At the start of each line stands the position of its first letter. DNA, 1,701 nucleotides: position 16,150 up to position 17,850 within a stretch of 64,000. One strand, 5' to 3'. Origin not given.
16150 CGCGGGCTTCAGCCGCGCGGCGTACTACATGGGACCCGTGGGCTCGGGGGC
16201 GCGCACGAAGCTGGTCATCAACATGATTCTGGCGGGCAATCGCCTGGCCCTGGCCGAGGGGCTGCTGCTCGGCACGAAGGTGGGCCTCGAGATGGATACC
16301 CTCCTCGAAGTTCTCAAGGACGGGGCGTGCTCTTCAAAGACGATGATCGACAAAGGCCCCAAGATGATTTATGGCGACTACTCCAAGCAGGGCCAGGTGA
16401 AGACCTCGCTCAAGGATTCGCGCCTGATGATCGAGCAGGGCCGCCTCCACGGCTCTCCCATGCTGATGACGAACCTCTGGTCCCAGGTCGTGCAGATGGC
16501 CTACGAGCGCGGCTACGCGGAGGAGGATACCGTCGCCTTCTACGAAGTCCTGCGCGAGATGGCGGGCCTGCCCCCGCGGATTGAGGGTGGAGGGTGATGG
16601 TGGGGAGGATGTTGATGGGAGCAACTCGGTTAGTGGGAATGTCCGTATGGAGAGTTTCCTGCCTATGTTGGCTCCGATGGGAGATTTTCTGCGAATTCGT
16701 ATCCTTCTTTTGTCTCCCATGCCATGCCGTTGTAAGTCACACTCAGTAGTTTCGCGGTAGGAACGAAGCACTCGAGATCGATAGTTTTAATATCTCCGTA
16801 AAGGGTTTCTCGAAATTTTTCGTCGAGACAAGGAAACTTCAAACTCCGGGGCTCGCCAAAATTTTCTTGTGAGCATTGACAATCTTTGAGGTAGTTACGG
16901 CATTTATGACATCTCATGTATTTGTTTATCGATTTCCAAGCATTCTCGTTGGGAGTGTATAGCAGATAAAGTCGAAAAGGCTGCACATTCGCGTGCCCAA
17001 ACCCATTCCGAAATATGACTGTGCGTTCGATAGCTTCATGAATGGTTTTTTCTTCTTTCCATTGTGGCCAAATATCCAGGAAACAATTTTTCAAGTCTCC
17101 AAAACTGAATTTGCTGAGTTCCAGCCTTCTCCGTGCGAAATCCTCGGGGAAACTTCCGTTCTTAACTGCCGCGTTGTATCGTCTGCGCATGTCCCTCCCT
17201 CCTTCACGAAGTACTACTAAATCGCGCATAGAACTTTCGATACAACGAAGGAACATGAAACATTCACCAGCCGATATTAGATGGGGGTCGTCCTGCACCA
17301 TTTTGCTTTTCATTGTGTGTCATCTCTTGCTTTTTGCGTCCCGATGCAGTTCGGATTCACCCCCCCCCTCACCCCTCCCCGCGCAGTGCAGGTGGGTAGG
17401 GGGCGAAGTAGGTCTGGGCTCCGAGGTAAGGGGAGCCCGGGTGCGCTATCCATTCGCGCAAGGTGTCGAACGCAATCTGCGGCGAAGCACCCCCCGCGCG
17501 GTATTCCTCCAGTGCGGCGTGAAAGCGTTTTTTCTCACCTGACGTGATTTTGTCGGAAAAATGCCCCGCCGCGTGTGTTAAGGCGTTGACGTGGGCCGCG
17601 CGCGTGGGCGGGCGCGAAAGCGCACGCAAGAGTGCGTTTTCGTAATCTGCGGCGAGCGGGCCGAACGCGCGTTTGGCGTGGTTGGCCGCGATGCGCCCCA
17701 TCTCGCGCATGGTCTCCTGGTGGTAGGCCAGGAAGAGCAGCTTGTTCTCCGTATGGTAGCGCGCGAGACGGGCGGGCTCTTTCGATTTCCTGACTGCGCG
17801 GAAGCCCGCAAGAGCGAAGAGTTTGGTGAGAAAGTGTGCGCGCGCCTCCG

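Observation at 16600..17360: Low-GC islet encoding a solo HEPN-motif protein between native high-GC genes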

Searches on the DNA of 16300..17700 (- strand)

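Call 73: search_dna_similar(query=L027:5944-6528:+, collection=ecoli_genomes, mode=distant, max_rows=15, rows=spread)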
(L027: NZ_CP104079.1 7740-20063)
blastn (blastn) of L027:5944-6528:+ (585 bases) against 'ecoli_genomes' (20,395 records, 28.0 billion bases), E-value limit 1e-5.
Records with a match: 5; places in all: 5; records where one place covers at least 80% of the query: 5.
Genomes with a match: 5 of 5426; with a place that covers at least 80% of the query: 5. Places per genome that has any: lowest 1, median 1, highest 1. On chromosomes: 0 places; on plasmids: 5.
Best place of each record, by identity: >=99% 5.
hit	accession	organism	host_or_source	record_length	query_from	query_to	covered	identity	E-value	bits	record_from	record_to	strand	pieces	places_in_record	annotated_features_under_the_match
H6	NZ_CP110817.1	Escherichia coli strain THB42-F5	dog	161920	1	585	100%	100.0%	0e+0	1056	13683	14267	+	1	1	hypothetical protein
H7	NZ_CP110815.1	Escherichia coli strain THB42-F4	dog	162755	1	585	100%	100.0%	0e+0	1056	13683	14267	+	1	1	hypothetical protein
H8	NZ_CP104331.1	Escherichia coli strain THB42-F3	dog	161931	1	585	100%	100.0%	0e+0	1056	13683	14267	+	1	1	hypothetical protein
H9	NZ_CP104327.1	Escherichia coli strain THB42-F1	transconjugant from Escherichia coli ...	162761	1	585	100%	100.0%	0e+0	1056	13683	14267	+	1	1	hypothetical protein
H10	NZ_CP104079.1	Escherichia coli strain HB42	dog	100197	1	585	100%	100.0%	0e+0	1056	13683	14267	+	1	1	hypothetical protein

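Call 88: search_rna_families(source=window, start=16300, end=17700, threshold=evalue, max_evalue=1)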
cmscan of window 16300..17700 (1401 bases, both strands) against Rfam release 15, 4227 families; matches with E-value up to 1: 0.
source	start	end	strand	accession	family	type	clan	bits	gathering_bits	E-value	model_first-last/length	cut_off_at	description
